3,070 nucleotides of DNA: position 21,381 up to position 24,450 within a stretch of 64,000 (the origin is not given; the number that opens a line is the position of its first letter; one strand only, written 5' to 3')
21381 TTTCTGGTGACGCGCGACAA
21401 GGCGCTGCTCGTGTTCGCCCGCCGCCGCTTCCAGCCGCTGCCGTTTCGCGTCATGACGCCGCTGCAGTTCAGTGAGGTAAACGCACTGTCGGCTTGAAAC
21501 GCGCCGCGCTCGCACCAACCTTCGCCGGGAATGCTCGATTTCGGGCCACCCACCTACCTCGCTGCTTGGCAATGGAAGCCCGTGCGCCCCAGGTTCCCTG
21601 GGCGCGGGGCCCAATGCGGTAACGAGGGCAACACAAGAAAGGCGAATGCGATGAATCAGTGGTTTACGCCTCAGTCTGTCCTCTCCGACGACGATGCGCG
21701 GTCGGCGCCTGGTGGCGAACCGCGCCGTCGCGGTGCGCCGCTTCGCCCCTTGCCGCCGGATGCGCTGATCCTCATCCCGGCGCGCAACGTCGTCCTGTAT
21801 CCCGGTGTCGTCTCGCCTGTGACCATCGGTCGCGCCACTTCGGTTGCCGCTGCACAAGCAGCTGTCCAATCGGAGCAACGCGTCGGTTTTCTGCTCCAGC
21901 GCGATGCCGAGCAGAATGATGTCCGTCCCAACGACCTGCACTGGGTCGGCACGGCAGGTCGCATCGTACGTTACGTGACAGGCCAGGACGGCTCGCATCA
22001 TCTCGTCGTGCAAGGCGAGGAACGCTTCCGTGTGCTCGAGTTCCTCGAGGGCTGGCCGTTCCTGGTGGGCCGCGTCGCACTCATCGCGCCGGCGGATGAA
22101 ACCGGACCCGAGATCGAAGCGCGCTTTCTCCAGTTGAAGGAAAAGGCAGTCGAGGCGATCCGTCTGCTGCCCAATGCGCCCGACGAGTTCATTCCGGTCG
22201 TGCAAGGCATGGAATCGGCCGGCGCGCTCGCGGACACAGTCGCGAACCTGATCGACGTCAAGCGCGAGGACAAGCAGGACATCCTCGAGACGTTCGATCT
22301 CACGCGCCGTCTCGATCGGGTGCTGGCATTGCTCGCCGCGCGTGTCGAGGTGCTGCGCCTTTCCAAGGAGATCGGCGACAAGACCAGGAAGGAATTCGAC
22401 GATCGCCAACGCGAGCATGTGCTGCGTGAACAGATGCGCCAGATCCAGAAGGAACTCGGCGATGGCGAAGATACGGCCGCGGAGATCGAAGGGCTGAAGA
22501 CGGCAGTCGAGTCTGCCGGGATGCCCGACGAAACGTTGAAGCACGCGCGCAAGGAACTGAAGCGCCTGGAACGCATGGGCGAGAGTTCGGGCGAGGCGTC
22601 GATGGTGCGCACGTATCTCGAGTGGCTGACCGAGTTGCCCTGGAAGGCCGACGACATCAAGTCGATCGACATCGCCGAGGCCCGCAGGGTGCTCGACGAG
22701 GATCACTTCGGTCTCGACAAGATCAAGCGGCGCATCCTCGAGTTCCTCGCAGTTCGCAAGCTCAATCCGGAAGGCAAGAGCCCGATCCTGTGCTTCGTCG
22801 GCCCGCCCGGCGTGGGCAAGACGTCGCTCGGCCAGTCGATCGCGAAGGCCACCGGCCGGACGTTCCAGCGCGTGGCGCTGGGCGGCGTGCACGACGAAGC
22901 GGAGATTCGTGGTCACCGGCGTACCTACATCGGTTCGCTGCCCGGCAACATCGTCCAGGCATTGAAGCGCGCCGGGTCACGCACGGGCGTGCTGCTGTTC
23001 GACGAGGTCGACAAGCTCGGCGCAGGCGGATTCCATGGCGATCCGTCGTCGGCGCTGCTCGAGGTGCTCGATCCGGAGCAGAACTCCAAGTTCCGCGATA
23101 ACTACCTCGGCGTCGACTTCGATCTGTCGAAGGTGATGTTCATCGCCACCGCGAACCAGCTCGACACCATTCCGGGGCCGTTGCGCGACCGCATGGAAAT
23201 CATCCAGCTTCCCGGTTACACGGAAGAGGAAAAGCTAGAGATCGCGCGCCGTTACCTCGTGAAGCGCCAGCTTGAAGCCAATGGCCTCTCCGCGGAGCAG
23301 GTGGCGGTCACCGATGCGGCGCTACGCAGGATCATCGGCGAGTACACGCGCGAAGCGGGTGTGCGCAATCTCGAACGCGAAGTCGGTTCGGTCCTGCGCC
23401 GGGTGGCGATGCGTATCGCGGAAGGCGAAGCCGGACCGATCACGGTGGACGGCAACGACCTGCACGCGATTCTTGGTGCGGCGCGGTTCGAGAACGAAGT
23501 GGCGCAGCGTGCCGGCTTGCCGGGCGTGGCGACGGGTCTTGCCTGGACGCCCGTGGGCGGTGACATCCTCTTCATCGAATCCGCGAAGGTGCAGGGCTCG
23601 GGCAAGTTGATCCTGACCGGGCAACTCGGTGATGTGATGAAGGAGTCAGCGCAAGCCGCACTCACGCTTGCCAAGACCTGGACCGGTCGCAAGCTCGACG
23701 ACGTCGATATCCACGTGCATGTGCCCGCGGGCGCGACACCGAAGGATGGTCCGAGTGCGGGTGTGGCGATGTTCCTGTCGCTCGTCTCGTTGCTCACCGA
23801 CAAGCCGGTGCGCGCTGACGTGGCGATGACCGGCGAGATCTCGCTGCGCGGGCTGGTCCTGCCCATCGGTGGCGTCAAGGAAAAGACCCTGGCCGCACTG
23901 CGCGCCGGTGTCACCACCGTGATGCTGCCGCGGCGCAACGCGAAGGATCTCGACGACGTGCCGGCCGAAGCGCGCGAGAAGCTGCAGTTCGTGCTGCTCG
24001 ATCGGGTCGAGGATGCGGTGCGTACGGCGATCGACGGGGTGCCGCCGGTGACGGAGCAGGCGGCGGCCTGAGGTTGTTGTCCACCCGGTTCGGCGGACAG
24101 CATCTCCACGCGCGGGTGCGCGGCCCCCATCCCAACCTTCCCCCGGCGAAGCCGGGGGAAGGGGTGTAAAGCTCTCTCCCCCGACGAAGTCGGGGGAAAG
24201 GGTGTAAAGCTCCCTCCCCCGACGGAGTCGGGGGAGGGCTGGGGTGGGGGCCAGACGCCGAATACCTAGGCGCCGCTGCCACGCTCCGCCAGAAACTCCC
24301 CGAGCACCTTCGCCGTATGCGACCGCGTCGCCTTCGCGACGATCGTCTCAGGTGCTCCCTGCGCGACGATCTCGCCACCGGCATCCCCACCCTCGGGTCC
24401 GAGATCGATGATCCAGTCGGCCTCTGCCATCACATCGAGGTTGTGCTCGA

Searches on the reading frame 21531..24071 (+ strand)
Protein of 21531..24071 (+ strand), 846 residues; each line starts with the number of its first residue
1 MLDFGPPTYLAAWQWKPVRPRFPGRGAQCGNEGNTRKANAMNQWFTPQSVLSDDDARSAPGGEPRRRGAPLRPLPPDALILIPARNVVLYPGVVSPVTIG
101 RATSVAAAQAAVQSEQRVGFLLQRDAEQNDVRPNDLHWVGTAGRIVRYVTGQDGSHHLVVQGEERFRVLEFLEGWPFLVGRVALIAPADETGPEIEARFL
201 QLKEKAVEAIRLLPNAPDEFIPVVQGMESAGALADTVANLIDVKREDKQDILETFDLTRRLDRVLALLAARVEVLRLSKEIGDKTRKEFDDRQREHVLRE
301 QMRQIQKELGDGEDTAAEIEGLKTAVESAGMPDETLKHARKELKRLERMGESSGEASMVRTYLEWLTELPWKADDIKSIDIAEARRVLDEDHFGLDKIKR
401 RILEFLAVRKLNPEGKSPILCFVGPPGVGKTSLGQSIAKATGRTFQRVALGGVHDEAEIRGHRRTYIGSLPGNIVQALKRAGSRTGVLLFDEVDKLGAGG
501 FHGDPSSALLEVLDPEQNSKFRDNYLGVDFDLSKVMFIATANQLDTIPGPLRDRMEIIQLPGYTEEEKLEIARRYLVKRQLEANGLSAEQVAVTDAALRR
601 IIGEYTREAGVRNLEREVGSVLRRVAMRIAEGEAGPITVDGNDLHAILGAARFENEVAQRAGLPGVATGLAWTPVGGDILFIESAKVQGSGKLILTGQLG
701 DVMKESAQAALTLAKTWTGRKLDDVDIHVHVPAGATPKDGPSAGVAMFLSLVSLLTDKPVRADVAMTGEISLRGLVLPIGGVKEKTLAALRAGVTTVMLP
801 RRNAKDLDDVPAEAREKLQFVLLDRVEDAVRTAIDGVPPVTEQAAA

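Call 62: search_protein_families(library=pfam, proteins=[window:21531-24068:+], max_evalue=0.00001)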
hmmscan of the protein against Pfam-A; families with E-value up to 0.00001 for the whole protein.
window:21531-24068:+ (846 aa): 6 families
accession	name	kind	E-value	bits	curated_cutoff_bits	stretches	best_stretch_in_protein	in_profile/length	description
PF05362.19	Lon_C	-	3.3e-77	259.1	21.1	1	639-834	2-203/205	Lon protease (S16) C-terminal proteolytic domain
PF02190.22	LON_substr_bdg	-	1.5e-40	139.7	28.7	1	79-269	2-199/200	ATP-dependent protease La (LON) substrate-binding domain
PF00004.35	AAA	-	4.4e-24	85.9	21.2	1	420-559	1-127/131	ATPase family associated with various cellular activities (AAA)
PF22667.2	Lon_lid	-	1.4e-21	76.3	27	1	582-634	1-54/57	Lon protease AAA+ ATPase lid domain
PF07728.20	AAA_5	-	1.2e-09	38.7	22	1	420-555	2-139/139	AAA domain (dynein-related subfamily)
PF13541.12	ChlI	-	1.4e-06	28.7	27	1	683-803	2-121/121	Subunit ChlI of Mg-chelatase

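Call 95: find_encoding_contigs(protein=window:21531-24071:+, flank=1500, max_places=6)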
Protein window:21531-24071:+ (846 aa): no gene with exactly this product is on record in the collection.

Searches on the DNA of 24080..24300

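Call 19: search_rna_families(source=window, start=24080, end=24300, threshold=evalue, max_evalue=10, show_alignments=3)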
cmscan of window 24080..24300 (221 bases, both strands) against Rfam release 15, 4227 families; matches with E-value up to 10: 61.
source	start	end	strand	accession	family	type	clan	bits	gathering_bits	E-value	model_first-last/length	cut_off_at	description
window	24122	24252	+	RF04159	MIR1437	Gene; miRNA;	-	30.6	168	0.0011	24-169/192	no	MIR1437 microRNA precursor family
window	24133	24206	+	RF01070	sucA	Cis-reg;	-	25.8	40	0.0051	1-83/83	no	SucA RNA motif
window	24127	24248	+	RF03666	MIR7724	Gene; miRNA;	-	25.3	100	0.002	1-169/169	no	MIR7724 microRNA precursor family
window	24127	24247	-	RF04159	MIR1437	Gene; miRNA;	-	24.9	168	0.019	1-192/192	no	MIR1437 microRNA precursor family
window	24120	24254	+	RF03764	mir-647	Gene; miRNA;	-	24.6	93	0.031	1-86/86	no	mir-647 microRNA precursor family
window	24138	24237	+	RF01405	STnc490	Gene; sRNA;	-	24.4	56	0.0041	1-124/124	no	STnc490 Hfq binding RNA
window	24119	24254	+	RF03965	mir-8927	Gene; miRNA;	-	23.5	160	0.0072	1-145/145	no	mir-8927 microRNA precursor family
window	24126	24248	+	RF03888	mir-3160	Gene; miRNA;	-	23.1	80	0.092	1-83/83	no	mir-3160 microRNA precursor family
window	24132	24204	+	RF02790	sodF_sRNA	Gene; sRNA;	-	22.6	46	0.11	1-90/90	no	sodF sRNA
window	24126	24237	-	RF00562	SNORA49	Gene; snRNA; snoRNA; HACA-box;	-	21.5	35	0.021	1-133/133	no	Small nucleolar RNA SNORA49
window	24130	24242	-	RF00919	mir-874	Gene; miRNA;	-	21.3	74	0.11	1-78/78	no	mir-874 microRNA precursor family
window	24151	24223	-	RF02021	mir-3179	Gene; miRNA;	-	20.9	90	0.093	1-84/84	no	mir-3179 microRNA precursor family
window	24137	24195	-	RF03766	mir-3155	Gene; miRNA;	-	20.5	70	0.051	1-56/56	no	mir-3155 microRNA precursor family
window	24123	24243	+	RF02794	Pab19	Gene; snRNA; snoRNA; HACA-box;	-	19.8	55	0.32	1-102/102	no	Pab19 RNA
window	24173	24242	+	RF02953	DUF1874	Cis-reg;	-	19.1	42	0.18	1-93/93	no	DUF1874 RNA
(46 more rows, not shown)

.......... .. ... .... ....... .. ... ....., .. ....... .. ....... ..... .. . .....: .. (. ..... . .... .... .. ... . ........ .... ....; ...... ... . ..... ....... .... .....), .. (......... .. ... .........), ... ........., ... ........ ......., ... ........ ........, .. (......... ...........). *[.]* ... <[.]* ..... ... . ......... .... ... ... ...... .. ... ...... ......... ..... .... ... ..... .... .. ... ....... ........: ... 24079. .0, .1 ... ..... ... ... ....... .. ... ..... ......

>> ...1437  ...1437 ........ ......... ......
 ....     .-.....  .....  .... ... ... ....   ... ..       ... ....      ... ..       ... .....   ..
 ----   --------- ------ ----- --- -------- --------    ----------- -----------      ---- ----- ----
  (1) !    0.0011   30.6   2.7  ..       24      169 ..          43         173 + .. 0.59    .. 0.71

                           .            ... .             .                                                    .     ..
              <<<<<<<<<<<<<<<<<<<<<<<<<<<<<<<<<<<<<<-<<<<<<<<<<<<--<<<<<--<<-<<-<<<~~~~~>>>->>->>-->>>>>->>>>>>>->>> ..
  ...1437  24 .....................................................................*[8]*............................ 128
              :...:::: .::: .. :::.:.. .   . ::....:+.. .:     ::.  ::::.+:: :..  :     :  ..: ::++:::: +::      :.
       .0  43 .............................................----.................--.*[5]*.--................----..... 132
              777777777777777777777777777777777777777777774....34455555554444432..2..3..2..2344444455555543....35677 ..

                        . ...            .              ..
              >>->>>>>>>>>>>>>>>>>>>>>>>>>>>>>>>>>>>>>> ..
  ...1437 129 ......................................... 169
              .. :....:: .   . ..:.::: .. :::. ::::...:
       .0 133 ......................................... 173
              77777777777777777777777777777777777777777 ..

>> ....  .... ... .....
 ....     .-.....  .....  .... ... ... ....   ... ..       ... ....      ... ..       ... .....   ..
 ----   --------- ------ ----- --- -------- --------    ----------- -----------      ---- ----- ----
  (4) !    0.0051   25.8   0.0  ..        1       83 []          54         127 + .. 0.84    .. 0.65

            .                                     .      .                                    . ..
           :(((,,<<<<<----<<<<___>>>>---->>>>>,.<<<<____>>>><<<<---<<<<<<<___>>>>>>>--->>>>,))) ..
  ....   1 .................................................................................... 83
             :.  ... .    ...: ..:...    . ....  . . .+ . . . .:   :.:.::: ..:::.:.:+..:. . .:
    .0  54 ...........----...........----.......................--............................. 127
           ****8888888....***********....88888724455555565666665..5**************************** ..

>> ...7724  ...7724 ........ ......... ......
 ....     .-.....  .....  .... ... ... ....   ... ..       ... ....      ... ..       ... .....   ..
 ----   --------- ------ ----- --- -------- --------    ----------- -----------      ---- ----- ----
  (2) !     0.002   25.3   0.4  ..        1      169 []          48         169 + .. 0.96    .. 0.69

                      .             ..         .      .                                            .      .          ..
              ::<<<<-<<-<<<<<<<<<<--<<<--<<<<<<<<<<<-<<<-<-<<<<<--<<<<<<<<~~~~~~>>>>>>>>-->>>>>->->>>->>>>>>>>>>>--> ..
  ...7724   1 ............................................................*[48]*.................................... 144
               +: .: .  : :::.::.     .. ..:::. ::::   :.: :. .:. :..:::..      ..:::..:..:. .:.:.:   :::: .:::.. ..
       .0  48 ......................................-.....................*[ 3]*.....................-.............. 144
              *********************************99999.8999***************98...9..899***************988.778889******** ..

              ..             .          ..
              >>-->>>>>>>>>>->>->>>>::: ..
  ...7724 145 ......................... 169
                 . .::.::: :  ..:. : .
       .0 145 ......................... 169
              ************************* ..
